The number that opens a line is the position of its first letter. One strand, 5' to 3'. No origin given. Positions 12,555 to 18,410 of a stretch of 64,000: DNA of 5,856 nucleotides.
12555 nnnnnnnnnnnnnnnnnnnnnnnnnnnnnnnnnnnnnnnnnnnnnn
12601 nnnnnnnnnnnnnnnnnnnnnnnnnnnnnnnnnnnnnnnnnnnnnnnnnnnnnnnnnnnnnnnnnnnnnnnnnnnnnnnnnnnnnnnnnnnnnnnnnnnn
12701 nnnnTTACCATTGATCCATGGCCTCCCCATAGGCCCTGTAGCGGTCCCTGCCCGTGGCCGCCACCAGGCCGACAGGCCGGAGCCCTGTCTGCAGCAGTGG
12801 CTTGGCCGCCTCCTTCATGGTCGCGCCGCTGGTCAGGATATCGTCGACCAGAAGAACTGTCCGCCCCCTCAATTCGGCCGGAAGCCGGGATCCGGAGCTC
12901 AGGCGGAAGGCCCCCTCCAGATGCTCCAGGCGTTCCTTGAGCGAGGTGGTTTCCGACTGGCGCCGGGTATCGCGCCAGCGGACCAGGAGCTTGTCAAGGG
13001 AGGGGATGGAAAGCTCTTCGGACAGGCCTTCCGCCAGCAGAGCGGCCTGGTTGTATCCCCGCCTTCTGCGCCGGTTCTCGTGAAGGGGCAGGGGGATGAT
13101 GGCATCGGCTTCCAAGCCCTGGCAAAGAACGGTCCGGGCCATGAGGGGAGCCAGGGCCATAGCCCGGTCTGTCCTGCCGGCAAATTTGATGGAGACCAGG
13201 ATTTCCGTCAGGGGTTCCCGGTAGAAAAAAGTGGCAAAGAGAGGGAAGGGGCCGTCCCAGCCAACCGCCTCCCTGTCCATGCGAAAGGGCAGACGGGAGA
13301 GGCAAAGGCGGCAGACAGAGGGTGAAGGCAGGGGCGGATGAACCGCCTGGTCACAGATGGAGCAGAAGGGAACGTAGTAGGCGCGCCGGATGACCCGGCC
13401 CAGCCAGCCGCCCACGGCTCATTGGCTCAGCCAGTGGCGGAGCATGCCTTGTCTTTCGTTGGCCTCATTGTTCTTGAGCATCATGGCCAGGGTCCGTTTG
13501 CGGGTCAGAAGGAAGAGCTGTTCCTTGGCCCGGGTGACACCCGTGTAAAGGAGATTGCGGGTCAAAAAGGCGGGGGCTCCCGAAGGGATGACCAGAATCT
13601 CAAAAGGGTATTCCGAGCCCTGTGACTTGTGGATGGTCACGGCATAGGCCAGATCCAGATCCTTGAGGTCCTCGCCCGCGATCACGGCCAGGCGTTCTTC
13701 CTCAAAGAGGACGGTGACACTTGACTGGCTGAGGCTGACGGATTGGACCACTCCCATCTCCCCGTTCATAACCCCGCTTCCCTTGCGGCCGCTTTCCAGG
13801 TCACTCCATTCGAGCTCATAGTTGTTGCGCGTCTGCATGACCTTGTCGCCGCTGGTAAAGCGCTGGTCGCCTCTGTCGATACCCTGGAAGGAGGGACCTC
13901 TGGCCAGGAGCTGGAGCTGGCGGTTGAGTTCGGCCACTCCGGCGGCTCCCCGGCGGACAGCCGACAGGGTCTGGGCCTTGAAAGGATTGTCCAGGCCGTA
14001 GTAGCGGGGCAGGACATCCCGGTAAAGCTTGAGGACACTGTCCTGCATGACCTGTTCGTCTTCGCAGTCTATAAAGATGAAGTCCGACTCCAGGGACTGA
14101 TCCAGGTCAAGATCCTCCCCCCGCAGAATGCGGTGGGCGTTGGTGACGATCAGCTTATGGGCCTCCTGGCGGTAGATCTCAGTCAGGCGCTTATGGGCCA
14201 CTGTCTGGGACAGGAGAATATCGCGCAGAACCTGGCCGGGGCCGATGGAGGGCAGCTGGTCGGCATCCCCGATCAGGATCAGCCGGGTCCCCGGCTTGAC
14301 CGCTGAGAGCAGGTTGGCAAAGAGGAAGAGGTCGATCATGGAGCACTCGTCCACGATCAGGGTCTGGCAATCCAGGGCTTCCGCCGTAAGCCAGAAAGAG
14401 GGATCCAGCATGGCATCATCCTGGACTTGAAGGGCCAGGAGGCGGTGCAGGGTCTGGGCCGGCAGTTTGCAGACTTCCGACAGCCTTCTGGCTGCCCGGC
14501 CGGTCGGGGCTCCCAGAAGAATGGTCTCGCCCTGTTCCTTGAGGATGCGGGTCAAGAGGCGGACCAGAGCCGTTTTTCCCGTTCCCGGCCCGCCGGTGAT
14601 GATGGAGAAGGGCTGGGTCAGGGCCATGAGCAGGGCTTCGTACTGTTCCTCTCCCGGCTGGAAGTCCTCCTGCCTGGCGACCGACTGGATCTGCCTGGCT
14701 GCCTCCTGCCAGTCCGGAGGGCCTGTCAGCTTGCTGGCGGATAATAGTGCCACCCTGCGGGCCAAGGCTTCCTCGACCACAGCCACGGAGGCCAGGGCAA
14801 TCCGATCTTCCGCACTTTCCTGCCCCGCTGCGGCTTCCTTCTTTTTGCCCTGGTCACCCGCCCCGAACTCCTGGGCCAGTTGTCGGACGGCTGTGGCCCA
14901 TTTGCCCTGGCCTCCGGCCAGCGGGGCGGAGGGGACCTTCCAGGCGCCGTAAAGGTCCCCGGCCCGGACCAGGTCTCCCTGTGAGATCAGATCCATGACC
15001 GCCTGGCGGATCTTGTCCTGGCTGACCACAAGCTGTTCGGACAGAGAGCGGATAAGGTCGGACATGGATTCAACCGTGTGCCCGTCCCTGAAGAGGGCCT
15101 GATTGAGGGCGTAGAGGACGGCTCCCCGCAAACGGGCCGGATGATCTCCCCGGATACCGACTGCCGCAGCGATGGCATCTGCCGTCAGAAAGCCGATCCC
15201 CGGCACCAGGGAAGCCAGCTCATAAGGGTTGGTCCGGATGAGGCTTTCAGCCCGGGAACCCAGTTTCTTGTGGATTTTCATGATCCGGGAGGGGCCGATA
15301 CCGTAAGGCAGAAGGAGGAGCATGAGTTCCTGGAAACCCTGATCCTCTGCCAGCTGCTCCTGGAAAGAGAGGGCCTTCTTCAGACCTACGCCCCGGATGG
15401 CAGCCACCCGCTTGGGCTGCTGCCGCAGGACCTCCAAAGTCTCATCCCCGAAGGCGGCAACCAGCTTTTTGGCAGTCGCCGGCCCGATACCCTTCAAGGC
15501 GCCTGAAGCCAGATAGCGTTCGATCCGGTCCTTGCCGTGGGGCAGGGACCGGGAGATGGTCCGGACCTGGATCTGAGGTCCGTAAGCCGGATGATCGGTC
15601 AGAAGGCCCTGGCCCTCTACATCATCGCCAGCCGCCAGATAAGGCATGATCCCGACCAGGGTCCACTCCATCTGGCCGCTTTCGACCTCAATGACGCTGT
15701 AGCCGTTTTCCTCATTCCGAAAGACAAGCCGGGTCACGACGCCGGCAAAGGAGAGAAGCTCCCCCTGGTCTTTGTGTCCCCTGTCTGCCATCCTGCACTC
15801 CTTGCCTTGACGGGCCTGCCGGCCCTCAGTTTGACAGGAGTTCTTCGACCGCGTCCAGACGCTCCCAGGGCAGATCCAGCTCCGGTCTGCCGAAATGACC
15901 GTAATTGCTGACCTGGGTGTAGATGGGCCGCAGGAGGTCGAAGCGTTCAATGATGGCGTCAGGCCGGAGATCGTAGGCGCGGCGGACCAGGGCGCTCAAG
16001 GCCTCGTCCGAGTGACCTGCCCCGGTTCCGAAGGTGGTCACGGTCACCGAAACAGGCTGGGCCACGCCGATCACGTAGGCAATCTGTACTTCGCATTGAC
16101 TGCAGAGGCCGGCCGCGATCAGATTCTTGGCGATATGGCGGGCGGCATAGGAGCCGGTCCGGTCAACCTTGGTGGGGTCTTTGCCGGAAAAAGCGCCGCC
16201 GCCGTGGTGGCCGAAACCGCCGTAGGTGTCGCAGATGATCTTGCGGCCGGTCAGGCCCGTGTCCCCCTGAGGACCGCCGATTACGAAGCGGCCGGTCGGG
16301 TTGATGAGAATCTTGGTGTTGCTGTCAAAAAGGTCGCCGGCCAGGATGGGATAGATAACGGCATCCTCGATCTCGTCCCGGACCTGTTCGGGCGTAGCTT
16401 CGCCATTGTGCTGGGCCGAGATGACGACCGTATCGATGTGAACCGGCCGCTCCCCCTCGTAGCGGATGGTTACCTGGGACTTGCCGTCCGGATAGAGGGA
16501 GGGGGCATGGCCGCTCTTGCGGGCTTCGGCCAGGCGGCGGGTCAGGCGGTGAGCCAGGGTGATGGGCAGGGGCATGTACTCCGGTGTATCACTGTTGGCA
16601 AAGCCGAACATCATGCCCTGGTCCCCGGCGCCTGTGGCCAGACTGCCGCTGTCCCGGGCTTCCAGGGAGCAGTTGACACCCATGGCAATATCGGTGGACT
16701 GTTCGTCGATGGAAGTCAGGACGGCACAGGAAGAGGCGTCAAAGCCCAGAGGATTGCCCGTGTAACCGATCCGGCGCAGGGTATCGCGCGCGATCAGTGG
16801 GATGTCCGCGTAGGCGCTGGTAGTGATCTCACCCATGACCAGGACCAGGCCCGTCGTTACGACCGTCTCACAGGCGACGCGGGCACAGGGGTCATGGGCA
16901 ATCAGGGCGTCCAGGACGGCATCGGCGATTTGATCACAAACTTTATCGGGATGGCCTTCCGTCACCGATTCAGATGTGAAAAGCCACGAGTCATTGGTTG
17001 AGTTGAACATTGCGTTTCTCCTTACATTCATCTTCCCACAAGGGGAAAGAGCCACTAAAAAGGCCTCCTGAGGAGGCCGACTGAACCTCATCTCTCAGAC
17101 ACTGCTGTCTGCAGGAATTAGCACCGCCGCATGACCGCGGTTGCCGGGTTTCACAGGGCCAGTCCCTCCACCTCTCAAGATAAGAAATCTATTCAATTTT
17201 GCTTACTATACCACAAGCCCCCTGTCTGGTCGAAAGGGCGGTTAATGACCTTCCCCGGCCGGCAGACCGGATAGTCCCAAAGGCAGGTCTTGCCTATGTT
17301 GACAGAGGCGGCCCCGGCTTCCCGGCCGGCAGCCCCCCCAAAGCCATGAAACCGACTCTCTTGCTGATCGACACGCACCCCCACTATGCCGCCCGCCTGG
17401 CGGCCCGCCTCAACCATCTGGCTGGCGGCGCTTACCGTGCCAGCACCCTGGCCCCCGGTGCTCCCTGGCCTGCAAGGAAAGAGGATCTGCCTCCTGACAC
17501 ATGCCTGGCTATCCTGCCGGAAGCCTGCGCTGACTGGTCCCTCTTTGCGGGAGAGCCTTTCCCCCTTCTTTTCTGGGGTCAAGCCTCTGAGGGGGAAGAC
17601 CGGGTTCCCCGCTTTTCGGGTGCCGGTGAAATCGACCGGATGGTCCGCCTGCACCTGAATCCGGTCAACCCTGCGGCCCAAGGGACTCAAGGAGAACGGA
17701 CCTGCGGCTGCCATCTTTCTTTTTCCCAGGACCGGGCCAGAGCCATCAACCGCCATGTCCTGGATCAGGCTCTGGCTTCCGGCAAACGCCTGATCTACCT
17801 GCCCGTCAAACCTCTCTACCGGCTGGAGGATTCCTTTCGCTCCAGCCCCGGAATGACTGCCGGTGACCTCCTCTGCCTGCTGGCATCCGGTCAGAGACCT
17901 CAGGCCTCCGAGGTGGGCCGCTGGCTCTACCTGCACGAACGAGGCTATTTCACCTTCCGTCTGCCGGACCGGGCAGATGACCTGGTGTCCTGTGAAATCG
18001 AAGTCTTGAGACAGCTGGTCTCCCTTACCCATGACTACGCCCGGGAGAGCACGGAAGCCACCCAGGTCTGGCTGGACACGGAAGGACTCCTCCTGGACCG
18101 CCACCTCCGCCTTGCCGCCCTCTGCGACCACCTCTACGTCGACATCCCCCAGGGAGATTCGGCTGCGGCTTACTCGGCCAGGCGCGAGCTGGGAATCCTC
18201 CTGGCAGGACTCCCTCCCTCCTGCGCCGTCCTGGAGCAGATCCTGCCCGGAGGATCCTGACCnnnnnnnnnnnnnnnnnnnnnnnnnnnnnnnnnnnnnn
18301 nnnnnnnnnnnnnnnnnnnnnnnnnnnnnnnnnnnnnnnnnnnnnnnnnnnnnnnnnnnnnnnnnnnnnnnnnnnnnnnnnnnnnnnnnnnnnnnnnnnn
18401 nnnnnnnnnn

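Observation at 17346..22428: Compact five-gene Tad/Flp-like filament locus in a monoderm background, lacking peptidase and minor pilins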

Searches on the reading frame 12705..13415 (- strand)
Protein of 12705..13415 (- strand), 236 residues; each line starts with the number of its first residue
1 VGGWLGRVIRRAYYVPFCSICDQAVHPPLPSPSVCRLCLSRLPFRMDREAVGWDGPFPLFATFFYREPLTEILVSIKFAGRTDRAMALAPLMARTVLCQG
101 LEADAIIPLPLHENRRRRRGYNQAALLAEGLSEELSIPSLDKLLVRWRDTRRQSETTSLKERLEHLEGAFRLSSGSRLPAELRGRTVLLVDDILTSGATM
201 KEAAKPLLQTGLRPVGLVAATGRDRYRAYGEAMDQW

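Call 59: search_protein_families(library=pfam, proteins=[window:12705-13415:-], max_evalue=0.0001)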
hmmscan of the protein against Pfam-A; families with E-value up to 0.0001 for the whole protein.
window:12705-13415:- (236 aa): 1 family
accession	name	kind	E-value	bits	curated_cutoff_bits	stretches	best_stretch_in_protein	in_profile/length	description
PF00156.33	Pribosyltran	-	1.5e-09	37.8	26.3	1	124-219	40-122/158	Phosphoribosyl transferase domain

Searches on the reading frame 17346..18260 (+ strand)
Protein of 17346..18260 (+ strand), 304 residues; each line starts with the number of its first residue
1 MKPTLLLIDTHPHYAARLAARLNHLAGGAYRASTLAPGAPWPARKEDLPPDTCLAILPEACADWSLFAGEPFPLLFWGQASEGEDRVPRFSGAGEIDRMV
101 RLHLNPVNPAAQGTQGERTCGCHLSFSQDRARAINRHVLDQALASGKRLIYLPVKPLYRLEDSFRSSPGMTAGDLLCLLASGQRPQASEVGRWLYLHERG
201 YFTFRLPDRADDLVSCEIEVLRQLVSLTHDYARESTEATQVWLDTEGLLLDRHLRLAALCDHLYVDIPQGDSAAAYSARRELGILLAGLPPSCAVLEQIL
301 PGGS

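Call 5: search_protein_families(library=pfam, proteins=[window:17346-18260:+], max_evalue=1)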
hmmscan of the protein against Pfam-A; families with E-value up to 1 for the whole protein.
window:17346-18260:+ (304 aa): 0 families

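Call 6: search_protein_families(library=ncbifam, proteins=[window:17346-18260:+], max_evalue=1)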
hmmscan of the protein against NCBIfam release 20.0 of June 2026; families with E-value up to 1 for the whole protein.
window:17346-18260:+ (304 aa): 0 families

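Call 12: find_homologous_proteins(query=window:17346-18260:+, max_evalue=0.001)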
Query window:17346-18260:+ (304 aa): 16 proteins with E <= 0.001 among 8000 candidates.
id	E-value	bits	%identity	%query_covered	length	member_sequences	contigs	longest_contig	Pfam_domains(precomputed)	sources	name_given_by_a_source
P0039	2.4e-202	689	99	100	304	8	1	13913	-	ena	-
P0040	1.3e-92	328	55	98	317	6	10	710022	-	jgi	jgi:hypothetical protein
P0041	1.9e-87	311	53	98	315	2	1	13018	-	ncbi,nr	ncbi:MAG: hypothetical protein GX838_03425 [Clostridiaceae bacterium]|nr:hypothetical protein [Clost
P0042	2.2e-87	311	54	98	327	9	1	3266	-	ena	-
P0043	2.5e-83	298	53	93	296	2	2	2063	-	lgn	-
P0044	8.4e-82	293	48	98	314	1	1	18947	-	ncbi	-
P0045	1.5e-81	292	50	97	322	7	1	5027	-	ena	-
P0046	4.4e-78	281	46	98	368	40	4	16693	-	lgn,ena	-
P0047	7.1e-76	273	47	99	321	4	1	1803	-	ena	-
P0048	9.7e-75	270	47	100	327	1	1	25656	-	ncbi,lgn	-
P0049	9.3e-73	263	47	98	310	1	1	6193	-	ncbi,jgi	-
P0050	3.9e-71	258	43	98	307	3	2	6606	-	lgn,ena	-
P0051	1.3e-68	249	46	98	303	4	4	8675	-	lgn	-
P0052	3.3e-67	245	46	98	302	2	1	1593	-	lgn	-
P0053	8.9e-63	230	43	98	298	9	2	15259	-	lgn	-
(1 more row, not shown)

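Call 26: predict_structure(alignment_id=A1)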
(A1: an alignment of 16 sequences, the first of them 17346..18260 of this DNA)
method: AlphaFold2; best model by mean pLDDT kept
length: 304 residues; sequences in the alignment: 16
mean_pLDDT: 83.5   pTM: 0.79
mean pLDDT of the five models: 83.5, 82.1, 81.8, 81.3, 81.0
residues with pLDDT >= 90: 109; 70-90: 146; 50-70: 46; < 50: 3
segments of 3 or more residues with pLDDT < 50: 302-304
pLDDT, mean of each block of 10 residues (from residue 1): 90 88 89 76 67 88 65 82 74 86 72 69 89 91 89 87 72 92 94 86 80 86 96 90 91 91 88 87 86 80 45
secondary structure, 60 per line:
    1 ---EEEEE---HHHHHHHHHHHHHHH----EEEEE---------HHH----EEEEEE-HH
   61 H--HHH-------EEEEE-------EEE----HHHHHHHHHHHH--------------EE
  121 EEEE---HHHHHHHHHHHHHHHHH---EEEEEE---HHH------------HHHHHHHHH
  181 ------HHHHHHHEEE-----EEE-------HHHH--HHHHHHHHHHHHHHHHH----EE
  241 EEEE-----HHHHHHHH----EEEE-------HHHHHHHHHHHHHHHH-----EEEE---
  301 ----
elements in order: E4-8 H12-26 E31-35 E52-57 E74-78 E86-88 H93-104 E119-124 H128-144 E148-153 H172-180 H187-193 E194-196 E202-204 H212-215 H218-234 E239-244 H250-257 E262-265 H273-288 E294-297

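Call 30: fold_search(model_id=the predicted structure, library=pdb)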
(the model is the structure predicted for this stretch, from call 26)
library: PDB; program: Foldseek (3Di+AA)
matches with E <= 10: 1153; with E <= 0.001: 29
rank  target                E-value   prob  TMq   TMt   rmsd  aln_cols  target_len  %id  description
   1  3fkq                  4.9e-10  1.00  0.43  0.38  16.6       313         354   14  Crystal structure of NtrC-like two-domain protein (RER070207001320) from Eubacterium rectale at 2.10 A resolution (released 2009-01-06)
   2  3cio_D                4.1e-05  1.00  0.35  0.40   9.5       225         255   13  The kinase domain of Escherichia coli tyrosine kinase ETK (released 2008-06-03)
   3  5if9_A                1.1e-04  1.00  0.37  0.43   5.4       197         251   12  Crystal Structure of Cobyrinic Acid a,c-diamide synthase from Mycobacterium smegmatis with bound ATP analog and Magnes (released 2016-03-09)
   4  6u1q_A                1.1e-04  1.00  0.36  0.48  10.0       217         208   13  Crystal Structure of VpsO (VC0937) Kinase domain (released 2020-08-19)
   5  5if9_B                1.6e-04  1.00  0.37  0.44   5.4       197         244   12  Crystal Structure of Cobyrinic Acid a,c-diamide synthase from Mycobacterium smegmatis with bound ATP analog and Magnes (released 2016-03-09)
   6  8ray_B                1.9e-04  1.00  0.40  0.47   4.8       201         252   17  ParA in complex with ATP (released 2025-03-26)
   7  3cio_A                2.3e-04  1.00  0.33  0.37   9.8       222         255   12  The kinase domain of Escherichia coli tyrosine kinase ETK (released 2008-06-03)
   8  7nhs_A                2.6e-04  1.00  0.35  0.22   8.8       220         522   10  Wzc K540M C8 (released 2021-08-25)
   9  3la6_F                2.7e-04  1.00  0.35  0.39   9.1       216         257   11  Octameric kinase domain of the E. coli tyrosine kinase Wzc with bound ADP (released 2010-08-25)
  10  4pfs_A                3.1e-04  1.00  0.37  0.44   5.1       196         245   13  Crystal Structure of Cobyrinic Acid a,c-diamide synthase from Mycobacterium smegmatis (released 2014-05-21)
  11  5ihp_A                3.1e-04  1.00  0.37  0.43   5.4       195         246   13  Crystal Structure of Cobyrinic Acid a,c-diamide synthase from Mycobacterium smegmatis with bound ADP and Magnesium (released 2016-03-30)
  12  5ihp_B                3.3e-04  1.00  0.37  0.44   5.1       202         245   13  Crystal Structure of Cobyrinic Acid a,c-diamide synthase from Mycobacterium smegmatis with bound ADP and Magnesium (released 2016-03-30)
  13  8oie_D                4.2e-04  1.00  0.39  0.42   5.1       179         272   12  Iron Nitrogenase Complex from Rhodobacter capsulatus (released 2023-10-04)
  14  3la6_J                4.7e-04  1.00  0.34  0.38   9.5       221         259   11  Octameric kinase domain of the E. coli tyrosine kinase Wzc with bound ADP (released 2010-08-25)
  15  3la6_D                5.4e-04  1.00  0.36  0.41   9.7       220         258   12  Octameric kinase domain of the E. coli tyrosine kinase Wzc with bound ADP (released 2010-08-25)
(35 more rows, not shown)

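Call 31: search_solved_structures(query=A1, max_evalue=10, show_alignments=3)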
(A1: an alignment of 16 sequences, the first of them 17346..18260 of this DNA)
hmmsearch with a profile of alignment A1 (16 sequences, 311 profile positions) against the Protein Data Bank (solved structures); distinct sequences matched with E-value up to 10: 2.
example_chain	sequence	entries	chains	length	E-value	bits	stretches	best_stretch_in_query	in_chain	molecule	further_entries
4hl9_A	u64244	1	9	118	0.48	12.9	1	199-246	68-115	Antibiotic biosynthesis monooxygenase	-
4b4y_A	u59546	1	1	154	1.6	11.1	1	56-123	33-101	NEUROGLOBIN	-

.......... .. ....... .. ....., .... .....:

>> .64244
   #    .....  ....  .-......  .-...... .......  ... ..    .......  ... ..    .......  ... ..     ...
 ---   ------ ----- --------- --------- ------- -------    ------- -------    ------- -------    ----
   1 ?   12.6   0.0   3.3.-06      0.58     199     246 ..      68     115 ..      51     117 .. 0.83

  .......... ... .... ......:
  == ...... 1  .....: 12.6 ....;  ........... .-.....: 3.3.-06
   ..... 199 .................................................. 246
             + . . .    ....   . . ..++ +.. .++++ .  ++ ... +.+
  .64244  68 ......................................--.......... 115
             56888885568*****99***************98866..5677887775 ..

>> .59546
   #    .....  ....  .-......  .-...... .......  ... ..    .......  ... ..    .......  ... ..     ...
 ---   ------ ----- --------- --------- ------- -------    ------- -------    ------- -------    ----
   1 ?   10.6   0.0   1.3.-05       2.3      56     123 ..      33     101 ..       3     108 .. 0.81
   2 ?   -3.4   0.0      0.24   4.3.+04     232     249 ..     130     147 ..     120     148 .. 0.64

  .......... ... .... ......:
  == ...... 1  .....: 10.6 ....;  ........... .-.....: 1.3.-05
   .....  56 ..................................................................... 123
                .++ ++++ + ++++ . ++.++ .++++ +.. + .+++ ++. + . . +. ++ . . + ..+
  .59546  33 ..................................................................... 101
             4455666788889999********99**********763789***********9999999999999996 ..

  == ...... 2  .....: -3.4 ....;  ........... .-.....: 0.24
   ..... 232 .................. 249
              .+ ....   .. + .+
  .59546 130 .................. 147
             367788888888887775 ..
